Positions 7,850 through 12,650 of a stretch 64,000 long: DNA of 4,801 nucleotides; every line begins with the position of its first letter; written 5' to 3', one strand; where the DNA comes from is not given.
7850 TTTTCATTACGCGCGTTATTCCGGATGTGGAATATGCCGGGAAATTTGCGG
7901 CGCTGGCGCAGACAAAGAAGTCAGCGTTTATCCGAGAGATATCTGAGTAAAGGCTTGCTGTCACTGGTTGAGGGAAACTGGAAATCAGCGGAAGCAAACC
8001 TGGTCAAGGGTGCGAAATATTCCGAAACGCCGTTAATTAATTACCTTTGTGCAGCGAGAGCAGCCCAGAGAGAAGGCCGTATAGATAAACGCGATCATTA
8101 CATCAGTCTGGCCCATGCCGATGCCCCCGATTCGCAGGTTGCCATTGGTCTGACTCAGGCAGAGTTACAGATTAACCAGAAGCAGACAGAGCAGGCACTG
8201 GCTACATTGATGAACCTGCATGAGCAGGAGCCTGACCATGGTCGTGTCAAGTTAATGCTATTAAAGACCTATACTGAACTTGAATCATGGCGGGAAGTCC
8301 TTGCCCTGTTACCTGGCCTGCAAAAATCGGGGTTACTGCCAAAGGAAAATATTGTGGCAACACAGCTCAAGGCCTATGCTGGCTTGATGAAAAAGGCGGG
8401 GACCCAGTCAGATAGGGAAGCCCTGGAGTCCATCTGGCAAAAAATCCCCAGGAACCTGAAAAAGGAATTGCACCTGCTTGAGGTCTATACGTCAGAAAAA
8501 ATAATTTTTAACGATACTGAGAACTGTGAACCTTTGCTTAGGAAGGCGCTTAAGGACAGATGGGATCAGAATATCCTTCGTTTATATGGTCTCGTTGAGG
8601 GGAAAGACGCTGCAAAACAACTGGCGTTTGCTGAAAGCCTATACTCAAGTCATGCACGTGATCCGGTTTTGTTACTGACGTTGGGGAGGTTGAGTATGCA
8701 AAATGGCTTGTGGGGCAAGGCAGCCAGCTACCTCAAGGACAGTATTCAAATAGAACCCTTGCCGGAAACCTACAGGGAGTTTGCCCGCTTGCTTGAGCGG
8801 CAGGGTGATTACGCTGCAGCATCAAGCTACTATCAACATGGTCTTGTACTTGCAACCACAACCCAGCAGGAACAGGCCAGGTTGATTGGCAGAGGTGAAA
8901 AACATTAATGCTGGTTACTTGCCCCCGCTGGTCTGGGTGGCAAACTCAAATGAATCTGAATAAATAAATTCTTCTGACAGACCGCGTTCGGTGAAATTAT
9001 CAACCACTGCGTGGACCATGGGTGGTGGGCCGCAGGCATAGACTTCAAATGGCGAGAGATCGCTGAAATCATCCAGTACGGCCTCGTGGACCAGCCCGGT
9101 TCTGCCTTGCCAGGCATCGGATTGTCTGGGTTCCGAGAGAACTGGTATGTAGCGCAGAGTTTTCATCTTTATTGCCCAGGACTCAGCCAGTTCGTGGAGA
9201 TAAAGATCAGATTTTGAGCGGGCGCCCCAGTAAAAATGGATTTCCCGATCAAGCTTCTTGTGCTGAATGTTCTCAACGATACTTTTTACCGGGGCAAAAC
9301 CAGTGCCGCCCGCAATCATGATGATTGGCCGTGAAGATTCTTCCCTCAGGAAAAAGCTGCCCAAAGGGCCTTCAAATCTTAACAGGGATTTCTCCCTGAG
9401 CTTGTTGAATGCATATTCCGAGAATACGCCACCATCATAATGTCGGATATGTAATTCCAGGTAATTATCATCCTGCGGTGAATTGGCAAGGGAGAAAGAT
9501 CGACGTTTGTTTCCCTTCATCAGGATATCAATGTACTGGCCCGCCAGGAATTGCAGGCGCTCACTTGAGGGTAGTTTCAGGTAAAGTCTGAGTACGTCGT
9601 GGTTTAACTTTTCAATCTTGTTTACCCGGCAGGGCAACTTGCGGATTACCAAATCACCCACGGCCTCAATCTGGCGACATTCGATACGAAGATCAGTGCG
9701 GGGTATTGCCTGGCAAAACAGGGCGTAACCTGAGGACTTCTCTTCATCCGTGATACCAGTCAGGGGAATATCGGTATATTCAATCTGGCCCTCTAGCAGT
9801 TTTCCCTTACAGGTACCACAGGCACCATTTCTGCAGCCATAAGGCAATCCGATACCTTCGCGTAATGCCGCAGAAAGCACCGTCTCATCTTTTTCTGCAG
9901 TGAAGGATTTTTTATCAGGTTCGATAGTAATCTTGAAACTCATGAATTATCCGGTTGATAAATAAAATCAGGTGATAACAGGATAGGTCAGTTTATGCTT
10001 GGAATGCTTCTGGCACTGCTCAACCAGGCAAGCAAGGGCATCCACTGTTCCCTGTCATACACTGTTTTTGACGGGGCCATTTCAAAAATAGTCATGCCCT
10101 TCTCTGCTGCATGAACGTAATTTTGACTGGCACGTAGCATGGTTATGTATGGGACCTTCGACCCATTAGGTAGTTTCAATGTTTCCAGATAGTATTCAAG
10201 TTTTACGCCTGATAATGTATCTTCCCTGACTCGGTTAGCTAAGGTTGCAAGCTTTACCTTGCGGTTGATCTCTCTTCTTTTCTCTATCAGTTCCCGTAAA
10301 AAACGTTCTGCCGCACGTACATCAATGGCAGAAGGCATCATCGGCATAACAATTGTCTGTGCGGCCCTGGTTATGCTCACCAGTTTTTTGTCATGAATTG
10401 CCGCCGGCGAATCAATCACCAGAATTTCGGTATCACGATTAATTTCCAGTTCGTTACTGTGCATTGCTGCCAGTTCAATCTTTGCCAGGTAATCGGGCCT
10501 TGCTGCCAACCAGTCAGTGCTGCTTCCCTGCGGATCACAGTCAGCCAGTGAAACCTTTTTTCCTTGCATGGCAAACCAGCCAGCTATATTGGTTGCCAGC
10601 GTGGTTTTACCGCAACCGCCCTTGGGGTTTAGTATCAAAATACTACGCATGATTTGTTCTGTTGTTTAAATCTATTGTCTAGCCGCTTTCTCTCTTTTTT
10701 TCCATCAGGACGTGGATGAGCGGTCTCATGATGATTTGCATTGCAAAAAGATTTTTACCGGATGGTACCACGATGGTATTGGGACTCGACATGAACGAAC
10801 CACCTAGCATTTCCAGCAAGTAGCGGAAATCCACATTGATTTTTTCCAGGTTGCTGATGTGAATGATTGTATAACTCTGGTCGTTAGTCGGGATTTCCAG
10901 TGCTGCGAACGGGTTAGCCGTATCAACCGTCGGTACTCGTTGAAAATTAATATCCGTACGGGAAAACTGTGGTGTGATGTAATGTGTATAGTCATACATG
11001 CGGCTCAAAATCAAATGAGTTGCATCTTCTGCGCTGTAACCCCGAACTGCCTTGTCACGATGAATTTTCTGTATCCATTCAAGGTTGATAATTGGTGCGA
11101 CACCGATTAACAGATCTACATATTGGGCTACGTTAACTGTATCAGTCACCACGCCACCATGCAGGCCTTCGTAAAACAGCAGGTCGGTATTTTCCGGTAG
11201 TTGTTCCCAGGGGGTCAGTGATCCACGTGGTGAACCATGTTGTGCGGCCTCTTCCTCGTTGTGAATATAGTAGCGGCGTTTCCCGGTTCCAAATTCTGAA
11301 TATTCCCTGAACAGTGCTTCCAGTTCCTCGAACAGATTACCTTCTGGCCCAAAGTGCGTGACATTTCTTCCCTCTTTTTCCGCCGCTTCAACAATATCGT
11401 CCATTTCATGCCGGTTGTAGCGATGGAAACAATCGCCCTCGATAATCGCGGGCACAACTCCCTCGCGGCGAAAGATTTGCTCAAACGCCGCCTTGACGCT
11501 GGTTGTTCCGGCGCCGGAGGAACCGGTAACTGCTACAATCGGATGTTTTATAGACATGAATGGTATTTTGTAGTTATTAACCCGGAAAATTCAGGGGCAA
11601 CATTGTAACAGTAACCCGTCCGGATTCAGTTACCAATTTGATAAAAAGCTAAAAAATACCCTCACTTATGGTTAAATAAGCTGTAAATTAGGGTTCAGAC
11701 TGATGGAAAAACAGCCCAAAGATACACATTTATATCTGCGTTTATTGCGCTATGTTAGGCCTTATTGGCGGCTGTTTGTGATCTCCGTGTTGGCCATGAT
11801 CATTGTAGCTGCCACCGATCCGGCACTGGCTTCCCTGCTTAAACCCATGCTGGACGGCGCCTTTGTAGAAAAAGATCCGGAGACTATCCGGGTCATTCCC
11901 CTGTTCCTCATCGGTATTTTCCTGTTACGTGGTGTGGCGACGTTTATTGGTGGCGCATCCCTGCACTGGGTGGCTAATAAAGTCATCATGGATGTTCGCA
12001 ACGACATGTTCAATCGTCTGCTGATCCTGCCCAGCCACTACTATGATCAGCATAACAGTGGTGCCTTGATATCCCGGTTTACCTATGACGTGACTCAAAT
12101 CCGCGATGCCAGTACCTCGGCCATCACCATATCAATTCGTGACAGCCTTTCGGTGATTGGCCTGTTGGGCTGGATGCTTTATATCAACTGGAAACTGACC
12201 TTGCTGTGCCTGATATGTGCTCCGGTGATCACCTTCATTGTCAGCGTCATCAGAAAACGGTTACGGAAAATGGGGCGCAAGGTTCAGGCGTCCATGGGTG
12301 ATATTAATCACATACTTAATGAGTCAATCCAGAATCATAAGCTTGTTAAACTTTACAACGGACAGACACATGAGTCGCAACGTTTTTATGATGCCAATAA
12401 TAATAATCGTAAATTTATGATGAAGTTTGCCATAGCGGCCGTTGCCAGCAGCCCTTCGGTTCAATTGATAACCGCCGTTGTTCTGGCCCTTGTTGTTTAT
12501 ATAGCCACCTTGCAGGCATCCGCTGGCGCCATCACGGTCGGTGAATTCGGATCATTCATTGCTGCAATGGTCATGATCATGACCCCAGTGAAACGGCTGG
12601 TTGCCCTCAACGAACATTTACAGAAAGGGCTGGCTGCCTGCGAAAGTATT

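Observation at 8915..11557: Orphan ParA/MinD-type ATPase embedded between phosphoribulokinase and a ferredoxin-fused flavin reductase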

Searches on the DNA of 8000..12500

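Call 54: search_rna_families(source=window, start=8000, end=12500, threshold=evalue, max_evalue=0.1)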
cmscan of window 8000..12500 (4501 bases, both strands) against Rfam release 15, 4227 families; matches with E-value up to 0.1: 0.
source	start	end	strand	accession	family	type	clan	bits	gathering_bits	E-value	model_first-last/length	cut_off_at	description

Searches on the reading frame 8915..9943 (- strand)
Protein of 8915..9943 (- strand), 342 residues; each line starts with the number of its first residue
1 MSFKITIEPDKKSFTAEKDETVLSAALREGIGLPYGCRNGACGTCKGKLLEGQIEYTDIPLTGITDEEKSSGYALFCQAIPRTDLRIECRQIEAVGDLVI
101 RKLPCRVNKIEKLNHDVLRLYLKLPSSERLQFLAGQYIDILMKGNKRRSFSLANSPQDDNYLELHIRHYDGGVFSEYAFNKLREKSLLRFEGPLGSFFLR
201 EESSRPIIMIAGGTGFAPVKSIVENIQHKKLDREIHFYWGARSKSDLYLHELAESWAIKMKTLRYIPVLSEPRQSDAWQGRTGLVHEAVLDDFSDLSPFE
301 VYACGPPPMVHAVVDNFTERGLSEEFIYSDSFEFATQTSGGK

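Call 3: search_protein_families(library=pfam, proteins=[window:8915-9943:-])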
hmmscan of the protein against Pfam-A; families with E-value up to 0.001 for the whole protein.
window:8915-9943:- (342 aa): 4 families
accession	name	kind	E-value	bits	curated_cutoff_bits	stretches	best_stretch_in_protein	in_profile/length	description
PF00175.26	NAD_binding_1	-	3.4e-25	89.2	22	1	209-314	1-108/109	Oxidoreductase NAD-binding domain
PF00111.32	Fer2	-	8.1e-19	67.8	21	1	5-81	1-76/77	2Fe-2S iron-sulfur cluster binding domain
PF00970.30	FAD_binding_6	-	1.5e-18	67.4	21.1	1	105-197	2-97/99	Oxidoreductase FAD-binding domain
PF08030.17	NAD_binding_6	-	0.00064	20.3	22.2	0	207-249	4-51/156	Ferric reductase NAD binding domain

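Call 4: search_protein_families(library=ncbifam, proteins=[window:8915-9943:-])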
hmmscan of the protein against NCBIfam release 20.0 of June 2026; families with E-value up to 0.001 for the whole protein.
window:8915-9943:- (342 aa): 28 families (the best 25 are shown)
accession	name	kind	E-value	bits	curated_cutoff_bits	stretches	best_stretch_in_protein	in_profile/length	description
NF040810.1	BenC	equivalog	1.6e-65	221.5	430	1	15-332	16-330/333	benzoate 1,2-dioxygenase electron transfer component BenC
NF005963.0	PRK08051.1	equivalog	1.3e-63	214.4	230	1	102-334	3-232/233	NAD(P)H-flavin reductase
NF008822.0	PRK11872.1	equivalog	7.9e-61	205.9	402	1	14-333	17-336/341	anthranilate 1,2-dioxygenase electron transfer component AntC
NF045803.1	MethMoxFADbindMmoC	equivalog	1.2e-59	201.9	500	1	6-332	8-340/343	aromatic/alkene monooxygenase hydroxylase FAD-binding subunit MmoC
NF052252.1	flav_redu_LuxG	exception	5.9e-52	176.1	340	1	104-334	2-231/232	flavin mononucleotide reductase LuxG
TIGR01941.1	nqrF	equivalog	8e-40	137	295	2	147-332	206-403/405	NADH:ubiquinone reductase (Na(+)-transporting) subunit F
TIGR02160.1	PA_CoA_Oxy5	hypoth_equivalog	1.2e-35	122.9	420.8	2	106-334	5-243/352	1,2-phenylacetyl-CoA epoxidase subunit PaaE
NF058606.1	GlBtMonoRdsGbcB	equivalog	4.8e-33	114.5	500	2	131-333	42-248/362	glycine betaine monooxygenase reductase subunit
NF004317.0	PRK05713.1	equivalog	1.4e-30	106.6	338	1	11-264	8-252/312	iron-sulfur-binding ferredoxin reductase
NF009805.0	PRK13289.1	equivalog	2.2e-28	99.3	432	1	130-333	183-393/399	NO-inducible flavohemoprotein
NF007964.0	PRK10684.1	equivalog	1.6e-27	96.4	383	2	107-335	14-240/333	NADH oxidoreductase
TIGR02008.1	fdx_plant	subfamily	2.9e-17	62.2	81.15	1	6-93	6-94/97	ferredoxin [2Fe-2S]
NF006220.0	PRK08345.1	subfamily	9.9e-17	61.1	395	1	127-328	38-247/294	cytochrome-c3 hydrogenase subunit gamma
TIGR02911.1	sulfite_red_B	equivalog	9.1e-14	51.2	288.6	1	134-330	33-222/261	anaerobic sulfite reductase subunit AsrB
NF000796.0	PRK00054.1-1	equivalog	5.8e-13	48.7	224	1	128-325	25-197/254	dihydroorotate dehydrogenase electron transfer subunit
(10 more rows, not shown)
